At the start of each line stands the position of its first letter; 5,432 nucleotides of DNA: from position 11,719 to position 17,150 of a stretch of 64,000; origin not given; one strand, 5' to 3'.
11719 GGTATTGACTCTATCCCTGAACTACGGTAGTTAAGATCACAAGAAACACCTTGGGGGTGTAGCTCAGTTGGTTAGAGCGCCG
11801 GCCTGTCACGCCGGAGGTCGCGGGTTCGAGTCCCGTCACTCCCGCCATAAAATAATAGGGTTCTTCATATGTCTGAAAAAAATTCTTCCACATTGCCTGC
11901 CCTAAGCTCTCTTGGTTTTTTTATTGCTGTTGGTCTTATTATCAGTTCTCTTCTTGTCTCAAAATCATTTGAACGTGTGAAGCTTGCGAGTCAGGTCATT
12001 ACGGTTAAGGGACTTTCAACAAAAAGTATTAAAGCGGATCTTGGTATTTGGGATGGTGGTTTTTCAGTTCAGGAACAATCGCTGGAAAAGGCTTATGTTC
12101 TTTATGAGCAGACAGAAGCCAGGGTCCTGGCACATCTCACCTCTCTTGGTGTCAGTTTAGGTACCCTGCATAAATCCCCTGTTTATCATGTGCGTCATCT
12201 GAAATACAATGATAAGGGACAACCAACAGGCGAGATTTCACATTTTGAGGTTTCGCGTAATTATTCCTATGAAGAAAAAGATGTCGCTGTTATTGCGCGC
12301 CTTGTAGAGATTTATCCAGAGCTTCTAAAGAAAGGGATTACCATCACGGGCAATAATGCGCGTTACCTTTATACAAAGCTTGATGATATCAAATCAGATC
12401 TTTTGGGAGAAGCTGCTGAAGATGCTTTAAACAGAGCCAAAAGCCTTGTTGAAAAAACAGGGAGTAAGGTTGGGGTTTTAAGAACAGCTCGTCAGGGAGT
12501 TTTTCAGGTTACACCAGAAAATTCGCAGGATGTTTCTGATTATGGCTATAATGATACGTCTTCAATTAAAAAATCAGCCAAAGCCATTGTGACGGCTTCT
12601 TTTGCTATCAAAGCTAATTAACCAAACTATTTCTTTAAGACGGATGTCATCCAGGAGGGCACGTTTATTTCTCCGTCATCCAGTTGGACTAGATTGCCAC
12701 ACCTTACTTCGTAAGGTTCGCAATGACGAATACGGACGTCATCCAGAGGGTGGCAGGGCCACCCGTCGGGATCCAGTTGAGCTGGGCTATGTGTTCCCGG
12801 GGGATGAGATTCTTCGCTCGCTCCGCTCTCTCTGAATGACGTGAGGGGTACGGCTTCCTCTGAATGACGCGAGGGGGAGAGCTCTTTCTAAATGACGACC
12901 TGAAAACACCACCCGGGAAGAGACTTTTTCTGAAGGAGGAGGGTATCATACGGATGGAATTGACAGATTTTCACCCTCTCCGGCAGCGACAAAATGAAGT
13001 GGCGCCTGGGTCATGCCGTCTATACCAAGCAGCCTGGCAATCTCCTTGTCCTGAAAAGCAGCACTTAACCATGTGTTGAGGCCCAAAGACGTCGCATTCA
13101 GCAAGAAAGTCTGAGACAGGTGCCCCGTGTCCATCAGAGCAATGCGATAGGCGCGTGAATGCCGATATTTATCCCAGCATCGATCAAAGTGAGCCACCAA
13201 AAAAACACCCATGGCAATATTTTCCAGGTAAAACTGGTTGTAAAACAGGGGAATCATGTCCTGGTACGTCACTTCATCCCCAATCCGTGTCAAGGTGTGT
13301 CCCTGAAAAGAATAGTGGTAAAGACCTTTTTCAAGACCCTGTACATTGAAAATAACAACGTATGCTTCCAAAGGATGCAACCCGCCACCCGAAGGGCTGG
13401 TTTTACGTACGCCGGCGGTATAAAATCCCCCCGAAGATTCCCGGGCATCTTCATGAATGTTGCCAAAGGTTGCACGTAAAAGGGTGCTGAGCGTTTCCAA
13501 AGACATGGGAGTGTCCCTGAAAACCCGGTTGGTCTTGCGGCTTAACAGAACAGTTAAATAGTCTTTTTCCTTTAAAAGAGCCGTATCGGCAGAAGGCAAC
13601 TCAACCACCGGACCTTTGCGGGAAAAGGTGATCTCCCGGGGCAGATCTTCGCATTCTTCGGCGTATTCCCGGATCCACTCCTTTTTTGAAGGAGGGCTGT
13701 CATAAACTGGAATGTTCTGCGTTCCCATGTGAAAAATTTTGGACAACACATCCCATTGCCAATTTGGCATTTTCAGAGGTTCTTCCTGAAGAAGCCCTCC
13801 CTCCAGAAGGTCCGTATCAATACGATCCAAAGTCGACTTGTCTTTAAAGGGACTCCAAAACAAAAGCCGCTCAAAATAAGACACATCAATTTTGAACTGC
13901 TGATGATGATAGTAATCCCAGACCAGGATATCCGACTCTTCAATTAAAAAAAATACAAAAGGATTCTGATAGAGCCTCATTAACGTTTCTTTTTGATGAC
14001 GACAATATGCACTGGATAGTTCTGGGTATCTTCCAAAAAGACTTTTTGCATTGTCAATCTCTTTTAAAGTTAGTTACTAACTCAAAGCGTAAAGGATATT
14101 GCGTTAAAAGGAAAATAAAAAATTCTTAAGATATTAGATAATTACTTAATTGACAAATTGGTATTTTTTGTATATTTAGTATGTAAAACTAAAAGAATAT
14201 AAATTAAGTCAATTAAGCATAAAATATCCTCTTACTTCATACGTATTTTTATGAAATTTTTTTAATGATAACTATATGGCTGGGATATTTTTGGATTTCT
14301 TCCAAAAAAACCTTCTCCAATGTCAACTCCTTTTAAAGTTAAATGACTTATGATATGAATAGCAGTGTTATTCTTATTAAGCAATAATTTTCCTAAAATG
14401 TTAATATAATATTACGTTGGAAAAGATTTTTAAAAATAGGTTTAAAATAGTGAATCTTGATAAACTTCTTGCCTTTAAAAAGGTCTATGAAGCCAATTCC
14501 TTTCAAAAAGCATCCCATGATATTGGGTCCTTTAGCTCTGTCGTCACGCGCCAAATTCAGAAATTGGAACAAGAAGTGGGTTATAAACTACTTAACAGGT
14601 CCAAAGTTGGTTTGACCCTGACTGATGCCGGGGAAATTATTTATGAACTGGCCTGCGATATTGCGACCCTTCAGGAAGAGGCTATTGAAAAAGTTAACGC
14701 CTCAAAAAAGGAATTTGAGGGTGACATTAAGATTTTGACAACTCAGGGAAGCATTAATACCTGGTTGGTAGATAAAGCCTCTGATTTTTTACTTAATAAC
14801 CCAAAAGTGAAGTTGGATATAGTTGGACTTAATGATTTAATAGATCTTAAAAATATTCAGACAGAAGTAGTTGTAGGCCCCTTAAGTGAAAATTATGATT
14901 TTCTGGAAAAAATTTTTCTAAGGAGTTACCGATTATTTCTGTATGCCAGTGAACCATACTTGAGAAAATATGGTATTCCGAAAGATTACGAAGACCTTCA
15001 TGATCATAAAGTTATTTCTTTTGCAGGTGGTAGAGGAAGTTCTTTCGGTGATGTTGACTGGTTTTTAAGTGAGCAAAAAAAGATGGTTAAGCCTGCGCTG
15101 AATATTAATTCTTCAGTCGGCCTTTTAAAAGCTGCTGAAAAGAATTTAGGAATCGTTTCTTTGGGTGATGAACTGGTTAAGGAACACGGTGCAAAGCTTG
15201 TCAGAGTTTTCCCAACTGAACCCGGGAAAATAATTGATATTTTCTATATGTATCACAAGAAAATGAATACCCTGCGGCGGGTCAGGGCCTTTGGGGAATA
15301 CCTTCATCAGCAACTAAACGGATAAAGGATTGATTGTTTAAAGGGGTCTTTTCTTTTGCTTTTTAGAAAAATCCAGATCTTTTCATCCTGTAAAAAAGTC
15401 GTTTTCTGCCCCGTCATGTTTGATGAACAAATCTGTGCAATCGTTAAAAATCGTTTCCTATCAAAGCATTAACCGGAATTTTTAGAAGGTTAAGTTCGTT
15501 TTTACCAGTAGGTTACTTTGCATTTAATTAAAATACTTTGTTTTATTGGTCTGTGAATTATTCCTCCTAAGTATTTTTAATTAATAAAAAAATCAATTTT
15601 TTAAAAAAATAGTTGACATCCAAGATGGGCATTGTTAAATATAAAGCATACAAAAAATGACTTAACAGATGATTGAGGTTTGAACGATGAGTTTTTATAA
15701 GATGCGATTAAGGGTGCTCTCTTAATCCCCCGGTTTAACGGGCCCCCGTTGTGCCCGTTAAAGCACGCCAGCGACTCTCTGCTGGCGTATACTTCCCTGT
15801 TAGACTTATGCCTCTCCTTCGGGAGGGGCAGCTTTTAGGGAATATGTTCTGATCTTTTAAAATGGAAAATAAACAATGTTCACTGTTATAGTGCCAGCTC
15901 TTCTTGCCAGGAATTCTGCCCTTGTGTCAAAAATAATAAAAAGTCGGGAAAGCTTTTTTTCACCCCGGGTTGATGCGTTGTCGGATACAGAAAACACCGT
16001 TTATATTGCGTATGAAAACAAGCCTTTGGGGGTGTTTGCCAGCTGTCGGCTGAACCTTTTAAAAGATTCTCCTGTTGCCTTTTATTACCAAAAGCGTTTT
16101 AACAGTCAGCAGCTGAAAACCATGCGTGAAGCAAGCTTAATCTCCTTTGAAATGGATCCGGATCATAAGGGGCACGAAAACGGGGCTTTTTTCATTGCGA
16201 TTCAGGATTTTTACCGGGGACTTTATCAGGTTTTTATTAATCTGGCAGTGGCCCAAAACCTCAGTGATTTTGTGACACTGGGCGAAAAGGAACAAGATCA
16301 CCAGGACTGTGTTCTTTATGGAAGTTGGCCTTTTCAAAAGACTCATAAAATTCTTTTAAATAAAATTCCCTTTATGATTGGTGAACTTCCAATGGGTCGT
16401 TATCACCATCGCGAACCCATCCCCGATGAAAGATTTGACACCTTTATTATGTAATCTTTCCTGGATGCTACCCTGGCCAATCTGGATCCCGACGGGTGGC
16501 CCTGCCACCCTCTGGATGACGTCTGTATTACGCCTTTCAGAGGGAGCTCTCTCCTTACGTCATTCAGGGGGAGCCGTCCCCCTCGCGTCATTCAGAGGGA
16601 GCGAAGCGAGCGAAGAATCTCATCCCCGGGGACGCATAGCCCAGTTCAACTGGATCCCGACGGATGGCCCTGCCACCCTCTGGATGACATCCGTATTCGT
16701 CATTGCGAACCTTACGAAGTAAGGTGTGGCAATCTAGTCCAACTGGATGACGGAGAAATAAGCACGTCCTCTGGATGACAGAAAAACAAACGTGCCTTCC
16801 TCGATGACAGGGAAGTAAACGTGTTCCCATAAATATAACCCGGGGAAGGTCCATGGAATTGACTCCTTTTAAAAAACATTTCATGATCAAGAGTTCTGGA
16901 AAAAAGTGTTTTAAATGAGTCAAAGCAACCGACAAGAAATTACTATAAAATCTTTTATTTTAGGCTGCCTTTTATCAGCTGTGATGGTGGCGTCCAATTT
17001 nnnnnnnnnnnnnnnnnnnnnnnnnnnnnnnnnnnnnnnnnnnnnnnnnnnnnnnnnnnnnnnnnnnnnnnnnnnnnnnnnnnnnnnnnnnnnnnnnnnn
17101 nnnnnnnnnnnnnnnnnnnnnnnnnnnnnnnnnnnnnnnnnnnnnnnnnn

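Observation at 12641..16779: SagB/peptide/LysR/LuxI-like cassette is bracketed by ~250-bp inverted copies of a composite repeat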

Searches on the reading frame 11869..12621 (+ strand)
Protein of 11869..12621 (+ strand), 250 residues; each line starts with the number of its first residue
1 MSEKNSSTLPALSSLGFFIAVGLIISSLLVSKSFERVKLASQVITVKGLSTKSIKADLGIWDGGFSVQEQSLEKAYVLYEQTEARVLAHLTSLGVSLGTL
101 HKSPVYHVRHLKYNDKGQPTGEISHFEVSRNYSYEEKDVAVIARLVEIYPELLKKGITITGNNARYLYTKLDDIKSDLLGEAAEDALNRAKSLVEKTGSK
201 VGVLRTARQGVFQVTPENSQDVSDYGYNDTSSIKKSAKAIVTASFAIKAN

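Call 7: search_protein_families(library=pfam, proteins=[window:11869-12621:+])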
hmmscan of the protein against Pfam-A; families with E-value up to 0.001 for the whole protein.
window:11869-12621:+ (250 aa): 1 family
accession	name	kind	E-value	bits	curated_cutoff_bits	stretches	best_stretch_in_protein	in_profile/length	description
PF04402.19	SIMPL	-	4.9e-14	53.5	25.2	1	44-210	1-161/205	Protein of unknown function (DUF541)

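Call 9: search_protein_families(library=ncbifam, proteins=[window:11869-12621:+], max_evalue=0.01)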
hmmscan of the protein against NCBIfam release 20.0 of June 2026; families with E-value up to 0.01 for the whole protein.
window:11869-12621:+ (250 aa): 0 families

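Call 30: find_homologous_proteins(query=window:11869-12621:+)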
Query window:11869-12621:+ (250 aa): 57 proteins with E <= 0.001 among 1708 candidates.
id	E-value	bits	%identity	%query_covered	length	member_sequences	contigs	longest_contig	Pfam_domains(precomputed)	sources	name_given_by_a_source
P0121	2.0e-153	526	100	100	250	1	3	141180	PF04402.20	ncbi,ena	-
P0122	7.8e-108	377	74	92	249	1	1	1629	PF04402.20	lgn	-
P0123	4.5e-106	372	68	99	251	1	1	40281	PF04402.20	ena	-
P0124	6.3e-92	325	64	99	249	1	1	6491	PF04402.20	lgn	-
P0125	2.7e-44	170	38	100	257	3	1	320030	PF04402.20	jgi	jgi:hypothetical protein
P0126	1.1e-43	168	40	92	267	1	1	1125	PF04402.20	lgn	-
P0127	4.1e-42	163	40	82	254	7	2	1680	PF04402.20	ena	-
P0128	5.3e-42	162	39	92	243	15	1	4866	PF04402.20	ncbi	-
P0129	7.9e-42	162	39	87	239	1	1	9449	PF04402.20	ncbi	-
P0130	9.4e-42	161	38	92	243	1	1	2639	PF04402.20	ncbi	-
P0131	3.7e-41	159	38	92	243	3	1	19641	PF04402.20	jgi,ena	-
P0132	2.1e-40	157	38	92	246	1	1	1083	PF04402.20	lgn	-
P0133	4.6e-40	156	37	93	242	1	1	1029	PF04402.20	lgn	-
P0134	5.2e-40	156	38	92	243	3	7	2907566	PF04402.20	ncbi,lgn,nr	ncbi:SIMPL domain-containing protein [bacterium]|nr:SIMPL domain-containing protein [bacterium]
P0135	1.0e-39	155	38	92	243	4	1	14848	PF04402.20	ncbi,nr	ncbi:SIMPL domain-containing protein [bacterium]|nr:SIMPL domain-containing protein [bacterium]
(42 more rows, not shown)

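Call 31: find_encoding_contigs(protein=P0123, flank=10000, max_places=3)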
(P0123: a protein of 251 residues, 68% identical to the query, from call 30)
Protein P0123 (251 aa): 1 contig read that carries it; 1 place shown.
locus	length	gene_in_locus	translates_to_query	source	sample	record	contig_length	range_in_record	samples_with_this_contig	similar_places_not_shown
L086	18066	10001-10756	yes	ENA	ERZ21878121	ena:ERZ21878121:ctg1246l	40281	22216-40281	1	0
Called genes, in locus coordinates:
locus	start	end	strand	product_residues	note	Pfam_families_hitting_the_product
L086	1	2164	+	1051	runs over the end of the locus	PF00873:ACR_tran, PF02355:SecD_SecF_C (faint)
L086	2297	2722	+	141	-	PF27156:RP005_N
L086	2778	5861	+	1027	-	PF14691:Fer4_20 (faint), PF07992:Pyr_redox_2 (faint)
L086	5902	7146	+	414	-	PF00162:PGK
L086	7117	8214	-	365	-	PF02628:COX15-CtaA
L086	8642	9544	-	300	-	PF00126:HTH_1, PF03466:LysR_substrate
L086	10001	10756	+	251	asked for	PF04402:SIMPL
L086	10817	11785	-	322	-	PF13677:MotB_plug, PF00691:OmpA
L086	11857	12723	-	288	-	PF20560:MotA_N, PF01618:MotA_ExbB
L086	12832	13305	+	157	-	PF01613:Flavin_Reduct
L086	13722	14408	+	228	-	PF00126:HTH_1, PF03466:LysR_substrate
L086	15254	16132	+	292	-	PF00126:HTH_1, PF03466:LysR_substrate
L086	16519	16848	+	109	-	PF00027:cNMP_binding (weak)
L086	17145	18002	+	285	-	PF24179:NTE_Ploop, PF01734:Patatin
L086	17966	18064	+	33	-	?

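Call 32: find_encoding_contigs(protein=P0124, flank=10000, max_places=3)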
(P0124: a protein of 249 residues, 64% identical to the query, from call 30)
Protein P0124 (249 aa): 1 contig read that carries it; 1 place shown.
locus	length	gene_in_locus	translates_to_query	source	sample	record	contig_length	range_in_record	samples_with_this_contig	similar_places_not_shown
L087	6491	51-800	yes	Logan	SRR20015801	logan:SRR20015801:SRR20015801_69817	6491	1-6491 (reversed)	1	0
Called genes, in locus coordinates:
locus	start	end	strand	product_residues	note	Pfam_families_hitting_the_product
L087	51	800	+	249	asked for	PF04402:SIMPL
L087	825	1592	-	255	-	PF01311:Bac_export_1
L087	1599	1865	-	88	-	PF01313:Bac_export_3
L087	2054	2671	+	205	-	PF00829:Ribosomal_L21p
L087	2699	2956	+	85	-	PF01016:Ribosomal_L27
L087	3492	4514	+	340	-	PF01018:GTP1_OBG, PF01926:MMR_HSR1, PF02421:FeoB_N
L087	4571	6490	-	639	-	?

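Call 33: find_encoding_contigs(protein=P0121, flank=10000, max_places=6)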
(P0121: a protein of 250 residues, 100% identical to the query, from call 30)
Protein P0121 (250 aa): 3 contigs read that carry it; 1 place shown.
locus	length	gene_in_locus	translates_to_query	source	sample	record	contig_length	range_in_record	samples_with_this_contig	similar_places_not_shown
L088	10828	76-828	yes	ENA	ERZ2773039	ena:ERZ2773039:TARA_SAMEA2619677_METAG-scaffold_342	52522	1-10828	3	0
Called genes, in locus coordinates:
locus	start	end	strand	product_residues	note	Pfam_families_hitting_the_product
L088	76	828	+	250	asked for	PF04402:SIMPL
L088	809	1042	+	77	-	-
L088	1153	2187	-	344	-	PF00881:Nitroreductase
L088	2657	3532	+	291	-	PF00126:HTH_1, PF03466:LysR_substrate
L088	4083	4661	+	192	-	-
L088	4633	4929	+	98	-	-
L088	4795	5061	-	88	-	-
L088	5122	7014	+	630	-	PF03169:OPT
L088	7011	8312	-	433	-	-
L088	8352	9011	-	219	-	-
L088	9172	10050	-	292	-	PF01218:Coprogen_oxidas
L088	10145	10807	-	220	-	PF02798:GST_N (weak), PF13417:GST_N_3, PF13409:GST_N_2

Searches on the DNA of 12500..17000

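Call 40: search_rna_families(source=window, start=12500, end=17000, threshold=evalue, max_evalue=1)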
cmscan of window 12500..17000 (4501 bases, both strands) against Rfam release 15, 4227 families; matches with E-value up to 1: 4.
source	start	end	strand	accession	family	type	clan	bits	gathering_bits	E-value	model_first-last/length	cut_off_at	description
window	15766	15837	+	RF02651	SorY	Gene; sRNA;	-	33.8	111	0.00034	1-83/83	no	Singlet oxygen resistance RNA Y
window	13896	13975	+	RF00536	snoMe28S-Cm3227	Gene; snRNA; snoRNA; CD-box;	-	26.9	43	0.64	1-82/82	no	Small nucleolar RNA Me28S-Cm3227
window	13143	13239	+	RF02431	SpF22_sRNA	Gene; sRNA;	-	21.4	55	0.67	1-140/140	no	Streptococcus sRNA SpF22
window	14676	14736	-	RF02677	NsiR4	Gene; sRNA;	-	18.6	40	0.98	1-65/65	no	Nitrogen stress-induced RNA 4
